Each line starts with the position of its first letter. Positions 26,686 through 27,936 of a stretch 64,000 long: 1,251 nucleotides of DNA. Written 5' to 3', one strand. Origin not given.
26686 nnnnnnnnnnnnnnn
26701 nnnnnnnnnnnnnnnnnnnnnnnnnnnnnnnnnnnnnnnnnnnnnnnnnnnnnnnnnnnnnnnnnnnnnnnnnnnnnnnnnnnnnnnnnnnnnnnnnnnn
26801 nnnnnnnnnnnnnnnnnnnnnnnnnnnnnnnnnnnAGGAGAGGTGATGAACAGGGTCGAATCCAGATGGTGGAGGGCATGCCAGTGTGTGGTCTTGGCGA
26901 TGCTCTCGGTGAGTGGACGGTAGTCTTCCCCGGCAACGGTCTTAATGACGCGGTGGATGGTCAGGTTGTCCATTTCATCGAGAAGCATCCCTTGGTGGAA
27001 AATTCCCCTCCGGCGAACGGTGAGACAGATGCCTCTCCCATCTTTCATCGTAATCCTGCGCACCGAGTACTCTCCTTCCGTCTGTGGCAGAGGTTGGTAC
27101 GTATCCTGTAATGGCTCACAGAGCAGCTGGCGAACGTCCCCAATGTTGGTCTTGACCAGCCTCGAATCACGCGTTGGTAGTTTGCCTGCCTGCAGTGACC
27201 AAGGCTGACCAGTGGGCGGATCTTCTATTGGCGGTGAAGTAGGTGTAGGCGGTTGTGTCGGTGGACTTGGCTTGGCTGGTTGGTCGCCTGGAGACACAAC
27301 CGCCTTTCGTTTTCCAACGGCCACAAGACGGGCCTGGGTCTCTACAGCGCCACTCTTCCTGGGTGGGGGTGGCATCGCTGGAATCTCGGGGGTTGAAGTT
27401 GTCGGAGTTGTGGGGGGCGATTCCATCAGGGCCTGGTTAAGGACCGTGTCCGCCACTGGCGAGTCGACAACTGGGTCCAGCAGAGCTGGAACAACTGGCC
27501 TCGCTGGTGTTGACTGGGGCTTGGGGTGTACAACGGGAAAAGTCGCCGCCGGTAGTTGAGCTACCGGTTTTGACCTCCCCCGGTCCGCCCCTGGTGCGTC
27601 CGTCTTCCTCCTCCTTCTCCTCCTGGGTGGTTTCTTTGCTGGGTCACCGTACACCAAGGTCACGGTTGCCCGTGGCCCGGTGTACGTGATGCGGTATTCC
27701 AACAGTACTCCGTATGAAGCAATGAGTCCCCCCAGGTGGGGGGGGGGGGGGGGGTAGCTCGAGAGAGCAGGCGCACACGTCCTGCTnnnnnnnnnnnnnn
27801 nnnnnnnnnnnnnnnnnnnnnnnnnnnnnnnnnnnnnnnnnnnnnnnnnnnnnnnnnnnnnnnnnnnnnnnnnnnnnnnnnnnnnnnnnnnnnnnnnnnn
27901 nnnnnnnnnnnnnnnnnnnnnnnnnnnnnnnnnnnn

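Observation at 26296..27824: GC-rich insertion of about 1.5 kb with a proline-rich open frame of up to 289 aa, flanked by an 11-bp direct repeat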

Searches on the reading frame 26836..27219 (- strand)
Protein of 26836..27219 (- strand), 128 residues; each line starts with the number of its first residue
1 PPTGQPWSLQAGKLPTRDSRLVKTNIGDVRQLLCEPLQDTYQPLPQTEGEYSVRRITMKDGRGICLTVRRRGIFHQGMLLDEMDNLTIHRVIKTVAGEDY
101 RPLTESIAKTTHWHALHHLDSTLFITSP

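Call 65: find_homologous_proteins(query=A4, max_evalue=0.01)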
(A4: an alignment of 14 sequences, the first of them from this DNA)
Query A4 (14 sequences) (128 aa, profile of the alignment): 15 proteins with E <= 0.01 among 276 candidates.
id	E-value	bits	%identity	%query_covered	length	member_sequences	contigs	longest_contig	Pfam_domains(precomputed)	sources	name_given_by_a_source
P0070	2.1e-27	113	23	95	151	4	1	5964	-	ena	-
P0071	2.4e-26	110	23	95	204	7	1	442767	-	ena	-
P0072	2.1e-24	103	23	85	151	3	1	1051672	-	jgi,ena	jgi:hypothetical protein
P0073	5.5e-21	92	20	85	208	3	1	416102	-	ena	-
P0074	7.9e-21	92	20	85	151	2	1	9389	-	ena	-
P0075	1.3e-18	85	23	77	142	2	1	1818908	-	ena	-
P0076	3.9e-17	80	25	60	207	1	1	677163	-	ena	-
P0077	4.4e-15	73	22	79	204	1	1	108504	-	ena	-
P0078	2.1e-14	71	25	64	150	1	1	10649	-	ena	-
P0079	2.5e-14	71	20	74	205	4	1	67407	-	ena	-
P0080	1.5e-13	68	21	87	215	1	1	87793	-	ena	-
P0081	1.6e-13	68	21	83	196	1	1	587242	-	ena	-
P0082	2.1e-12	65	30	74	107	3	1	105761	-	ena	-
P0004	1.2e-10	59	89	42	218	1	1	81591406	-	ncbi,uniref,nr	ncbi:proline-rich extensin-like protein EPR1 [Gigantopelta aegis]|uniref:proline-rich extensin-like 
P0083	2.3e-7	48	27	29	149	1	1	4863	-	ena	-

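Call 67: find_encoding_contigs(protein=P0072, flank=6000, max_places=4)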
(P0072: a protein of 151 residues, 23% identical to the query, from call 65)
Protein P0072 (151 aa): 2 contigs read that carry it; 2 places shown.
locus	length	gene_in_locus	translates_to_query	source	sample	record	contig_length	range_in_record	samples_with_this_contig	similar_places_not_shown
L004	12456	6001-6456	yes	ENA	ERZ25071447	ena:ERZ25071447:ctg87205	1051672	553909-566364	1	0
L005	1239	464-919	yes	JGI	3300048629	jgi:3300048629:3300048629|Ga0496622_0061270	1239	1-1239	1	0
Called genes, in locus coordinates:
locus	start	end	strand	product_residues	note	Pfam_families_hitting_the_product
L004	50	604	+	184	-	-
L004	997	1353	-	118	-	-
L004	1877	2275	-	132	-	-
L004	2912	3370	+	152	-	-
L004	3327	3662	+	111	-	-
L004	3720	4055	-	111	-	-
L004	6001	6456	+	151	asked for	-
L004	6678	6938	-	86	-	-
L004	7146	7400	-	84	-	-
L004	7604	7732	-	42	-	-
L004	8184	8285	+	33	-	-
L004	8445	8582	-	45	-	-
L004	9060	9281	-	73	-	-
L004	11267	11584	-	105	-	-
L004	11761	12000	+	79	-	-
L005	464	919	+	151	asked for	-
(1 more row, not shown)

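Call 76: find_encoding_contigs(protein=P0073, flank=3000, max_places=2)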
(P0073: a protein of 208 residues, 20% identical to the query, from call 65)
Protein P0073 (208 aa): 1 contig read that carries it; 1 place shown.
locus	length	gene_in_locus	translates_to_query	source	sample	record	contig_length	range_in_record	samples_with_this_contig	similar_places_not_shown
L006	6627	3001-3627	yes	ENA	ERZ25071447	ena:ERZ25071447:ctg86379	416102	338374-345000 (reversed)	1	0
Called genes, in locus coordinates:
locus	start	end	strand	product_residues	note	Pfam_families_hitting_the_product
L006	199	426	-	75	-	-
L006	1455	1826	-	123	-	PF00078:RVT_1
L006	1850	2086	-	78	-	-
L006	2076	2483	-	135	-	-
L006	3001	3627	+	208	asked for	-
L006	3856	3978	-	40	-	-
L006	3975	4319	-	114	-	-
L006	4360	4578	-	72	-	-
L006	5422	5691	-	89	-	-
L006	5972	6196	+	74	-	-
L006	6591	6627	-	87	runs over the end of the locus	-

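Call 77: find_encoding_contigs(protein=P0076, flank=3000, max_places=2)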
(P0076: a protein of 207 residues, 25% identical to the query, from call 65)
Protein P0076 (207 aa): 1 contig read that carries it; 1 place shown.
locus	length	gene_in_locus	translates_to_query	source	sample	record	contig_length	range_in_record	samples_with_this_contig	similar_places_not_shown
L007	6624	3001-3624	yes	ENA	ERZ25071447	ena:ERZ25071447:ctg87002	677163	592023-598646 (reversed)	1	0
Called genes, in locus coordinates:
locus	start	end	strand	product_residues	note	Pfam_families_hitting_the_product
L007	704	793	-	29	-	-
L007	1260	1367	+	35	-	-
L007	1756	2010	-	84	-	-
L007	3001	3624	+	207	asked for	-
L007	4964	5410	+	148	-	-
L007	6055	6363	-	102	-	-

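Call 90: predict_structure(alignment_id=A4)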
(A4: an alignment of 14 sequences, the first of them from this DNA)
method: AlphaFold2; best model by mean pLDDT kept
length: 128 residues; sequences in the alignment: 14
mean_pLDDT: 84.0   pTM: 0.79
mean pLDDT of the five models: 84.0, 83.6, 82.6, 82.0, 76.2
residues with pLDDT >= 90: 67; 70-90: 44; 50-70: 8; < 50: 9
segments of 3 or more residues with pLDDT < 50: 1-8
pLDDT, mean of each block of 10 residues (from residue 1): 44 68 91 87 94 88 93 94 91 93 90 82 76
secondary structure, 60 per line:
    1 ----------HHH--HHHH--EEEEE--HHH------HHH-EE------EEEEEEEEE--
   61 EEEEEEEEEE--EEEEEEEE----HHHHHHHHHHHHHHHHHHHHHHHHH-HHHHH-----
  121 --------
elements in order: H16-19 E22-26 E50-58 E61-70 E73-80 H85-109 H111-115

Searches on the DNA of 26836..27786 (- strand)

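Call 52: search_rna_families(sources=[L001, L003], threshold=evalue, max_evalue=1)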
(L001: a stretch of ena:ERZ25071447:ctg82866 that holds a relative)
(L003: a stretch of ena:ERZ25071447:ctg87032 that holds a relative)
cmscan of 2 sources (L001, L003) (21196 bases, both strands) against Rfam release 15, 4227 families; matches with E-value up to 1: 25.
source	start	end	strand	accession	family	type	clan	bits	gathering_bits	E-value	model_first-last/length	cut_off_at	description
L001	530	707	-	RF04174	MIR4208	Gene; miRNA;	-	46.7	140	0.00018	1-191/191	no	MIR4208 microRNA precursor family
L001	546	698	+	RF01005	MIR530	Gene; miRNA;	-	44.6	85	1.2e-05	1-172/172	no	MIR530 microRNA precursor family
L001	1590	1660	-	RF04217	mir-297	Gene; miRNA;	-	43.8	90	4.8e-05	1-71/71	no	mir-297 microRNA precursor family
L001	568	692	+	RF04241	mir-5014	Gene; miRNA;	-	42.6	101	4.5e-06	1-123/123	no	mir-5014 microRNA precursor family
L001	2053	2189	-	RF04323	Pestivirus-3UTR-SLIV-SLII-BVDV-1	Gene; sRNA;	CL00151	37.5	90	0.24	1-128/128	no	Pestivirus 3' UTR SLIV and SLII bovine viral diarrhea virus (BVDV-1)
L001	594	664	-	RF04217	mir-297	Gene; miRNA;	-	36.2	90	0.0033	1-71/71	no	mir-297 microRNA precursor family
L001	927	1047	+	RF03905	MIR6149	Gene; miRNA;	-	36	100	0.00061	1-99/99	no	MIR6149 microRNA precursor family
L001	934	1038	-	RF04007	mir-8489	Gene; miRNA;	-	35.2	99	0.00046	1-90/90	no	mir-8489 microRNA precursor family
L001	933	1039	+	RF04007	mir-8489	Gene; miRNA;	-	33.8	99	0.0011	1-90/90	no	mir-8489 microRNA precursor family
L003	7592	7660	-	RF04217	mir-297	Gene; miRNA;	-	33.8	90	0.013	1-71/71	no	mir-297 microRNA precursor family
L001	1597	1673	-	RF04176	mir-3149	Gene; miRNA;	-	32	100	0.013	1-83/83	no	mir-3149 microRNA precursor family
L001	597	684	+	RF04161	mir-3688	Gene; miRNA;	-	31.7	84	0.0052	1-88/88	no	mir-3688 microRNA precursor family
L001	602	679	-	RF04154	mir-1277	Gene; miRNA;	-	31.7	81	0.018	1-78/78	no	mir-1277 microRNA precursor family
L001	1149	1213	-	RF04217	mir-297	Gene; miRNA;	-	30.5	90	0.08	1-71/71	no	mir-297 microRNA precursor family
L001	594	671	+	RF04052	mir-466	Gene; miRNA;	-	29.7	85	0.036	1-80/80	no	mir-466 microRNA precursor family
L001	615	682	+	RF04154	mir-1277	Gene; miRNA;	-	29.7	81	0.06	1-78/78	no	mir-1277 microRNA precursor family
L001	595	684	+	RF04158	mir-568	Gene; miRNA;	-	29.6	75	0.26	1-93/93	no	mir-568 microRNA precursor family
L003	7604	7646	+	RF04217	mir-297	Gene; miRNA;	-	29.1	90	0.17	16-58/71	no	mir-297 microRNA precursor family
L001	954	1018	-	RF04176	mir-3149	Gene; miRNA;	-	27.7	100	0.17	1-83/83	no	mir-3149 microRNA precursor family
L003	7591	7658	-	RF04176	mir-3149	Gene; miRNA;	-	27.4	100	0.21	1-83/83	no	mir-3149 microRNA precursor family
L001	98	177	+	RF04176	mir-3149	Gene; miRNA;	-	27.1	100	0.24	1-83/83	no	mir-3149 microRNA precursor family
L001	943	1029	+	RF03370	mir-2566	Gene; miRNA;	-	27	86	0.29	1-83/83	no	mir-2566 microRNA precursor family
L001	942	1030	-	RF03305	mir-3338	Gene; miRNA;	-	24.8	95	0.51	1-84/84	no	mir-3338 microRNA precursor family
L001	562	698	+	RF04170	MIR7723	Gene; miRNA;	-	23.9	200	0.6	48-188/235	no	MIR7723 microRNA precursor family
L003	4094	4160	-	RF01675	CrcZ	Gene; sRNA;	-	18.5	95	0.28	1-398/398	no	Pseudomonas sRNA CrcZ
